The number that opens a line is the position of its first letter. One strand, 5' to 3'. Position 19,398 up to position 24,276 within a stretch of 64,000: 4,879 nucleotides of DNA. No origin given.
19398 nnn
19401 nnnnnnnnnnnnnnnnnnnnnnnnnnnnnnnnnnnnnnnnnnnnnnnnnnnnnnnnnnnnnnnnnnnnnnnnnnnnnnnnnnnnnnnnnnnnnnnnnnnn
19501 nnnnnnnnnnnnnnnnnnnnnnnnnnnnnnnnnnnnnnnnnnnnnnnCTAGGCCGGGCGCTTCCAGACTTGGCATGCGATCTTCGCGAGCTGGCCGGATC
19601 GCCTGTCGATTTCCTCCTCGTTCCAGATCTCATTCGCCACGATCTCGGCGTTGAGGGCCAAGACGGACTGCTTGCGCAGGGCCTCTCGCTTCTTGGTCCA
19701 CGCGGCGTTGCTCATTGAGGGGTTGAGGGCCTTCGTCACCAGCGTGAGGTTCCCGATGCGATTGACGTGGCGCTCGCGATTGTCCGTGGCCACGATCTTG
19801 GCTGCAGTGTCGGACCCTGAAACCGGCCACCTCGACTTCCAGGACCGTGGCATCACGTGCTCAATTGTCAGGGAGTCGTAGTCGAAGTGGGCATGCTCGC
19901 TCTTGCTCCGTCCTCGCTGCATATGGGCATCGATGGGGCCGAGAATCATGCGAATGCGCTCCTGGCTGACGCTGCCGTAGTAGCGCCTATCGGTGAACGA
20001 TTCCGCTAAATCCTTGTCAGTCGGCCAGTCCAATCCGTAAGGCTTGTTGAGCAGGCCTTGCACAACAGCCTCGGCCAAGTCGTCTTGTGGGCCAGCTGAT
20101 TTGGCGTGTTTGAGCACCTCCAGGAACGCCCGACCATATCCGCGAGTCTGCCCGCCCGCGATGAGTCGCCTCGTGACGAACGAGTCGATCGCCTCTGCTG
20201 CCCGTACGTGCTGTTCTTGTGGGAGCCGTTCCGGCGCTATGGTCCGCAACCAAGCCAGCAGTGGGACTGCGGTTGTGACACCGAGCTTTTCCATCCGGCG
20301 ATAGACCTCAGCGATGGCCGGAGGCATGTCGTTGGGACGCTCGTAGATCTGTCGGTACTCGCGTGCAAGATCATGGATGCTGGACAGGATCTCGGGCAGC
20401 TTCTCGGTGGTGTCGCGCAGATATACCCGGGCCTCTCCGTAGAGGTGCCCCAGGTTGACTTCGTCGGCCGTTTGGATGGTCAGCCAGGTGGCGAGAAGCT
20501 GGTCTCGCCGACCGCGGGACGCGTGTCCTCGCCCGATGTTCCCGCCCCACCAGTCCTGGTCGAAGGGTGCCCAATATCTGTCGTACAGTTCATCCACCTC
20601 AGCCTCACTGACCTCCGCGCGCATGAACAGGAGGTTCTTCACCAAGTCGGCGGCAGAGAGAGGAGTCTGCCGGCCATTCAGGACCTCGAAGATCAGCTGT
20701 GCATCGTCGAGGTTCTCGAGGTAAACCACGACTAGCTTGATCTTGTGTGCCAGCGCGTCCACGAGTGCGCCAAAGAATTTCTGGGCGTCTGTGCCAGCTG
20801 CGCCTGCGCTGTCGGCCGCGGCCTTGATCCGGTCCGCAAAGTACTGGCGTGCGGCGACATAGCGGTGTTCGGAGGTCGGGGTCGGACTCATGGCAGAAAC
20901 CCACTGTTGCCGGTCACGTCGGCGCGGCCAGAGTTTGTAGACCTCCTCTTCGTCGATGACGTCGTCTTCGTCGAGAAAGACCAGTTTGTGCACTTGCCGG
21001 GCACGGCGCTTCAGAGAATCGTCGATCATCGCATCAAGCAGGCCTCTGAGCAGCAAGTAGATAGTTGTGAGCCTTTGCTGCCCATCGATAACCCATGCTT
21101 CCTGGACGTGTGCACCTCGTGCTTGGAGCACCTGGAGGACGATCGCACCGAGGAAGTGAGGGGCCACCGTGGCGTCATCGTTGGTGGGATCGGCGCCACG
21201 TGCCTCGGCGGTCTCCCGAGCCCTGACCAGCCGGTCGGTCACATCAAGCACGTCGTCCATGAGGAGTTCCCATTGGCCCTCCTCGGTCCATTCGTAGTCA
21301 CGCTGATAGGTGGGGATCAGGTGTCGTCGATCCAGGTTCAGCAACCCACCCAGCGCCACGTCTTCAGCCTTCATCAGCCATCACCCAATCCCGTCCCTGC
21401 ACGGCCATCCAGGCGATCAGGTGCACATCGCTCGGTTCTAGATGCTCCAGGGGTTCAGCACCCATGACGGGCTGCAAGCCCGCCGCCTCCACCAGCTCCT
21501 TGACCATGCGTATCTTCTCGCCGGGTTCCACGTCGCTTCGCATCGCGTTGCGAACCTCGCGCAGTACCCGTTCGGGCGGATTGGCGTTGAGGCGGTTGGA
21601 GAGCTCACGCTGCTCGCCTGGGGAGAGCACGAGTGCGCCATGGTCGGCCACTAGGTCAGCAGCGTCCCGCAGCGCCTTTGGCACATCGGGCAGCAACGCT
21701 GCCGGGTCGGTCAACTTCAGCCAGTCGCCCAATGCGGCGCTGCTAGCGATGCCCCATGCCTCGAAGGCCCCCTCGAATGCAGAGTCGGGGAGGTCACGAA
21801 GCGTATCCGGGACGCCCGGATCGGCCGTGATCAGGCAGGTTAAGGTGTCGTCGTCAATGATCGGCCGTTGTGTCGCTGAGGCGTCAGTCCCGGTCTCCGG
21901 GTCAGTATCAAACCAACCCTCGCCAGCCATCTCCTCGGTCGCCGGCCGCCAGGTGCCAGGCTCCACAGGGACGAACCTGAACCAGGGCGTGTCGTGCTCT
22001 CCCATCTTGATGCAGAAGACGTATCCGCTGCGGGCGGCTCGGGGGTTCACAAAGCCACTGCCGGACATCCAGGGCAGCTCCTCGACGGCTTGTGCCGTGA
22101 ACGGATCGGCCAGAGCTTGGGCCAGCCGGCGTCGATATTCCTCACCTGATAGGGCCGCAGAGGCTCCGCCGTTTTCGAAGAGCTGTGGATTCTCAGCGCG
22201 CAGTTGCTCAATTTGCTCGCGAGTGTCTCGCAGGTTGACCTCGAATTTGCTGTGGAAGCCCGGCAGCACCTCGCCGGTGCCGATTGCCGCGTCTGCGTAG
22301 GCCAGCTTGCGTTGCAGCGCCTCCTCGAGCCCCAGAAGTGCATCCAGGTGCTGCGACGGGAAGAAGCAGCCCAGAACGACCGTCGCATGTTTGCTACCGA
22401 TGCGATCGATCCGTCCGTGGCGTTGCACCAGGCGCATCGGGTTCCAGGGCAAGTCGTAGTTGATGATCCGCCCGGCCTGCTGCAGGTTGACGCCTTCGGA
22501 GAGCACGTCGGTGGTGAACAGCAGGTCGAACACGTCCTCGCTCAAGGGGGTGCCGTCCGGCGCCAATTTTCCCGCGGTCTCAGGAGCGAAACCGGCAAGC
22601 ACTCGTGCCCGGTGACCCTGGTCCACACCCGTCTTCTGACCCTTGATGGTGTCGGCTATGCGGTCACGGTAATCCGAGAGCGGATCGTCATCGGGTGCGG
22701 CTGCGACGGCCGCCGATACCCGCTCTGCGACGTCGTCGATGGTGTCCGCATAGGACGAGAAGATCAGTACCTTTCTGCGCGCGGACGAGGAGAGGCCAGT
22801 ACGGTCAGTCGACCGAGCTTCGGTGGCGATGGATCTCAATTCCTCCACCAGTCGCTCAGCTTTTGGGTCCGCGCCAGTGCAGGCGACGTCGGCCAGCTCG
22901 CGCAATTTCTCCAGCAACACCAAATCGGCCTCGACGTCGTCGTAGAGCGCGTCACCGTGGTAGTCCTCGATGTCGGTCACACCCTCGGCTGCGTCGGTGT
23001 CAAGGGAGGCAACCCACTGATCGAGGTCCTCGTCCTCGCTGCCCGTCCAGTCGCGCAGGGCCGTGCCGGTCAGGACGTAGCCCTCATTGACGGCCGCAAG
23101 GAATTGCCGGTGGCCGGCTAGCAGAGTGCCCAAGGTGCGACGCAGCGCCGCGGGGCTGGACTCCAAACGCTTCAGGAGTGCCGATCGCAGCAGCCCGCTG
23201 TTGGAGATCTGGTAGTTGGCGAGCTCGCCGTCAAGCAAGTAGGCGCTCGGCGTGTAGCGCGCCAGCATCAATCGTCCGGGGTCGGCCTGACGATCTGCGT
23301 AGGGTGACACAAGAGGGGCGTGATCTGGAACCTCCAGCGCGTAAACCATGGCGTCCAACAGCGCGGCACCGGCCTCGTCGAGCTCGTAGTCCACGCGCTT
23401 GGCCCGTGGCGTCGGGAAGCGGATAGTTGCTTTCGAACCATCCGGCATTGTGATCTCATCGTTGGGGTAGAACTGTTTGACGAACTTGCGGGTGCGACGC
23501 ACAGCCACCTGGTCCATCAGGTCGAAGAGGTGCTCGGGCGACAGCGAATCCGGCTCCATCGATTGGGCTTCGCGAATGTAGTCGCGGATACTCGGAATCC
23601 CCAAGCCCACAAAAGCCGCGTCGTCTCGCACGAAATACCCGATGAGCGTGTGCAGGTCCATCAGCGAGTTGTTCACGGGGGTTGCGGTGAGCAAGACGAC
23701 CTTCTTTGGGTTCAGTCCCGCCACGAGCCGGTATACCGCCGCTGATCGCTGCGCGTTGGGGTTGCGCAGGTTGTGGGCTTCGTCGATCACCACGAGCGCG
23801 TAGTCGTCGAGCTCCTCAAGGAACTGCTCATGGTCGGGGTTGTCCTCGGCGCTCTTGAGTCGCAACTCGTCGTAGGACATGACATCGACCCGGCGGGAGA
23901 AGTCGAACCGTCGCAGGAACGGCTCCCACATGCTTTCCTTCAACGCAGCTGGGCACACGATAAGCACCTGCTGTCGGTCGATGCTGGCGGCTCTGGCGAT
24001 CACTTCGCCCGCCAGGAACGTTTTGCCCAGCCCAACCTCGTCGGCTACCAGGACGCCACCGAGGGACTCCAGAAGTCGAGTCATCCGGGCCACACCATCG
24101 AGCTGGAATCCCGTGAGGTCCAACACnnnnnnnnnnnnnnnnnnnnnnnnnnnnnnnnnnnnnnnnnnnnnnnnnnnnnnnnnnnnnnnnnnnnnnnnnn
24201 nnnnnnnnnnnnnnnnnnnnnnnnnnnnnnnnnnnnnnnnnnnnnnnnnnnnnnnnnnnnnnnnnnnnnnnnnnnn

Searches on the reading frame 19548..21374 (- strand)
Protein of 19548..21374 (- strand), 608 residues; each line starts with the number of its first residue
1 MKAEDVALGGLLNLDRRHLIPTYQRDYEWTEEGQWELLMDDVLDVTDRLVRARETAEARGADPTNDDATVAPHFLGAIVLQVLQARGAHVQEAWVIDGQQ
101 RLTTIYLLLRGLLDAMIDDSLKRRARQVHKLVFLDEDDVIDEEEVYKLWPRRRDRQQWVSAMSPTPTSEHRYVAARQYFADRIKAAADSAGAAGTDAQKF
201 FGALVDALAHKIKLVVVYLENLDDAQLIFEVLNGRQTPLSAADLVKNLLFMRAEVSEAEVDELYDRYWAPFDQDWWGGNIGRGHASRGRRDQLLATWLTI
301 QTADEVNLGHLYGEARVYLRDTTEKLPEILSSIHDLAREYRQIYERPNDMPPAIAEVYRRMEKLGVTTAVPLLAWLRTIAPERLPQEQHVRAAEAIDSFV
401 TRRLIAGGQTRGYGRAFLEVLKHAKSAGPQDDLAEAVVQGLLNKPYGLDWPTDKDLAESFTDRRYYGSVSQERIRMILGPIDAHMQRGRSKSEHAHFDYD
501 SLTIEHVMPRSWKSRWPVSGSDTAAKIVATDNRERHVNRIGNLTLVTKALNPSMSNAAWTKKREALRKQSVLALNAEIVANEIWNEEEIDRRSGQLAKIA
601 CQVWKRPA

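Call 6: search_protein_families(library=pfam, proteins=[window:19548-21374:-], max_evalue=0.1)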
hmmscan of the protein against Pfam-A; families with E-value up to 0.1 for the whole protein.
window:19548-21374:- (608 aa): 2 families
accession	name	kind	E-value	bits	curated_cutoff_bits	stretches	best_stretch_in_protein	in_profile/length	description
PF03235.19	GmrSD_N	-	9.1e-33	114.5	33.2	1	9-250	2-199/199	GmrSD restriction endonuclease, N-terminal domain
PF07510.16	GmrSD_C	-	2.3e-28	99.3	23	1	450-599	1-138/138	GmrSD restriction endonucleases, C-terminal domain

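Call 7: search_protein_families(library=padloc, proteins=[window:19548-21374:-], max_evalue=0.01)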
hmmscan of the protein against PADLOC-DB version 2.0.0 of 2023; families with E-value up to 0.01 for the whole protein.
window:19548-21374:- (608 aa): 33 families (the best 25 are shown)
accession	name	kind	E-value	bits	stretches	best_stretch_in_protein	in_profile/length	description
PDLC02693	Orf5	-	1e-89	300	1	11-604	2-542/543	Orf5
PDLC03655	mREase_IV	-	1.4e-62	210.1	2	199-605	205-626/629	Type IV methyl-directed restriction enzyme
PDLC04157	HEC-06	-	9.9e-56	187.5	1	15-605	20-556/558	-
PDLC04155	HEC-06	-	1.5e-55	186.8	1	4-606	8-560/562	-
PDLC04154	HEC-06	-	9.3e-51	171.1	1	2-605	8-565/569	-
PDLC02700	Orf5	-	6.4e-41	138.7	2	6-260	1-234/555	Orf5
PDLC02687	Orf5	-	5.3e-40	135.7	1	1-589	1-543/543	Orf5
PDLC02695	Orf5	-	1.3e-36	124.2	2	2-263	4-267/601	Orf5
PDLC02691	Orf5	-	1.6e-32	110.9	2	167-604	172-579/579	Orf5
PDLC02701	Orf5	-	5.6e-26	89.2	2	19-257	21-257/596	Orf5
PDLC02686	Orf5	-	1.9e-24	84.1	2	8-269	10-255/566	Orf5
PDLC02702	Orf5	-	1.6e-23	81.4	1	17-604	2-541/543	Orf5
PDLC02694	Orf5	-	3e-22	77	2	9-274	9-265/574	Orf5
PDLC02792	SspE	-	7e-19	65.6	2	19-117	25-115/771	SspE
PDLC02692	Orf5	-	5.8e-15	53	2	17-254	7-218/558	Orf5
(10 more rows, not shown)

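Call 8: search_protein_families(library=ncbifam, proteins=[window:19548-21374:-], max_evalue=0.01)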
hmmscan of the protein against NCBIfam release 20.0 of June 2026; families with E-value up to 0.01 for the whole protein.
window:19548-21374:- (608 aa): 0 families

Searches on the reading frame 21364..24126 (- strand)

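Call 6: search_protein_families(library=pfam, proteins=[window:21364-24126:-], max_evalue=0.1)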
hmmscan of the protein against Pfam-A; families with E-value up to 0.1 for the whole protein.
window:21364-24126:- (920 aa): 5 families
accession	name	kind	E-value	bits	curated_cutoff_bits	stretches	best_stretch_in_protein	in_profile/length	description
PF00176.29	SNF2-rel_dom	-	5.1e-16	59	24.9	2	80-216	106-225/290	SNF2-related domain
PF00271.37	Helicase_C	-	9.7e-13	48.8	23.5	1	501-577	49-110/110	Helicase conserved C-terminal domain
PF00270.35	DEAD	-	6.7e-07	29.6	26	1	24-153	16-162/167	DEAD/DEAH box helicase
PF04851.21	ResIII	-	8.1e-07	29.5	22.5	1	25-151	26-163/164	Type III restriction enzyme, res subunit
PF13401.12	AAA_22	-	0.00012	22.8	27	1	30-139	13-109/130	AAA domain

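Call 7: search_protein_families(library=padloc, proteins=[window:21364-24126:-], max_evalue=0.01)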
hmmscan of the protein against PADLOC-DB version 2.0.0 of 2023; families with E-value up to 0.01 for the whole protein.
window:21364-24126:- (920 aa): 44 families (the best 25 are shown)
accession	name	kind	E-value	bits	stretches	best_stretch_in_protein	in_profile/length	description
PDLC01075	C3a139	-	1.1e-36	124.6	2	533-610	685-761/948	HKD+Snf2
PDLC02621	DrmD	-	1.7e-35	120.6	2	309-605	395-654/1040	DrmD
PDLC02619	DrmD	-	6e-35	118.6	2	22-169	50-210/872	DrmD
PDLC02623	DrmD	-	7.5e-30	101.4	3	535-600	582-646/1040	DrmD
PDLC02572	DrmA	-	3e-26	89.6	2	313-607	396-653/1043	DrmA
PDLC00659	HmaA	-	5.9e-25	85.3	2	363-580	429-614/1176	SNF2 helicase / DEAD-box helicase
PDLC02500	BrxHI|BrxHII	-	1.3e-23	81.5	1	534-589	531-586/933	BrxHI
PDLC02843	DpdE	-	1.6e-23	80.6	2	26-154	179-301/1091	DpdE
PDLC02840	DpdE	-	2.6e-23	80.3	2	3-153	159-305/1091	DpdE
PDLC04556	PDC-M27C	-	2.8e-22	76.9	3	99-214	182-281/892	-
PDLC02193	PLD_Helicase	-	1.1e-19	68.1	2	533-583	754-804/905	-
PDLC02504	BrxHI|BrxHII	-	4.8e-19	65.8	2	450-590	484-595/971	BrxHII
PDLC02632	DrmD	-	8.3e-19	65.5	2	313-585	399-633/662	DrmD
PDLC04554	PDC-M27C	-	2e-18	64.1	3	108-170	195-262/1217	-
PDLC02633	DrmD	-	1.6e-17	60.8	2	530-599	581-651/839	DrmD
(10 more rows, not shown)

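Call 8: search_protein_families(library=ncbifam, proteins=[window:21364-24126:-], max_evalue=0.01)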
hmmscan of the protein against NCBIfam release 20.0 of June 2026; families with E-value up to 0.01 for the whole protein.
window:21364-24126:- (920 aa): 21 families
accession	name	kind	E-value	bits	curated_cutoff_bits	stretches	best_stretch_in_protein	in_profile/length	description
NF038317.1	DISARM_DrmD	equivalog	1.1e-43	149.8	610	2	310-606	380-638/1021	DISARM system SNF2-like helicase DrmD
NF038318.1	DISARM_DrmD_b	equivalog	5.8e-35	120.7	950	2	22-165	47-205/868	DISARM system SNF2-like helicase DrmD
NF042964.1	phospholipD_antiphage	equivalog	3e-33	115.2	1100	3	533-585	746-798/895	phospholipase D-like domain-containing anti-phage protein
NF041062.1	DpdE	equivalog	2.3e-29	102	500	2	26-155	174-302/1048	protein DpdE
NF003426.0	PRK04914.1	equivalog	5.6e-23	81.1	576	2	25-150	173-316/959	RNA polymerase-associated protein RapA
NF041790.1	anti-phage_ZorD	equivalog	8.3e-15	53.8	1500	2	108-219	725-830/1035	type I Zorya anti-phage system protein ZorD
NF058637.1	helic_SCO1167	equivalog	2.7e-13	48.9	1200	1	5-162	471-634/932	SCO1167/SCO6262 family helicase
NF053675.1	pilus_reg_Snf2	equivalog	2.4e-06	25.9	1100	1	3-159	584-745/1029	pilus expression-regulating Snf2 family helicase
NF053631.1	RNA_helic_CshA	equivalog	4.5e-06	25.8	646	1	530-633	285-384/434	degradosome RNA helicase CshA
NF053636.1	DDHlcsCsdAPsy1082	equivalog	1e-05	24.3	890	1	498-588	261-349/512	DEAD/DEAH box helicase CsdA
NF003419.0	PRK04837.1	equivalog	1.1e-05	24.4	588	1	529-588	303-362/424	ATP-dependent RNA helicase RhlB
NF053711.1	RNA_heli_RhlE1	exception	5.9e-05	22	750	1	532-600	294-362/434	RNA helicase RhlE1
NF008394.0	PRK11192.1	equivalog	7.5e-05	21.7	507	1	529-584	294-349/441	ATP-dependent RNA helicase SrmB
NF008744.0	PRK11776.1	equivalog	0.00066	18.3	524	1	534-609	294-366/460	ATP-dependent RNA helicase DbpA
NF002340.1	PRK01297.1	equivalog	0.0017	17.2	564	1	534-584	301-351/372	ATP-dependent RNA helicase RhlB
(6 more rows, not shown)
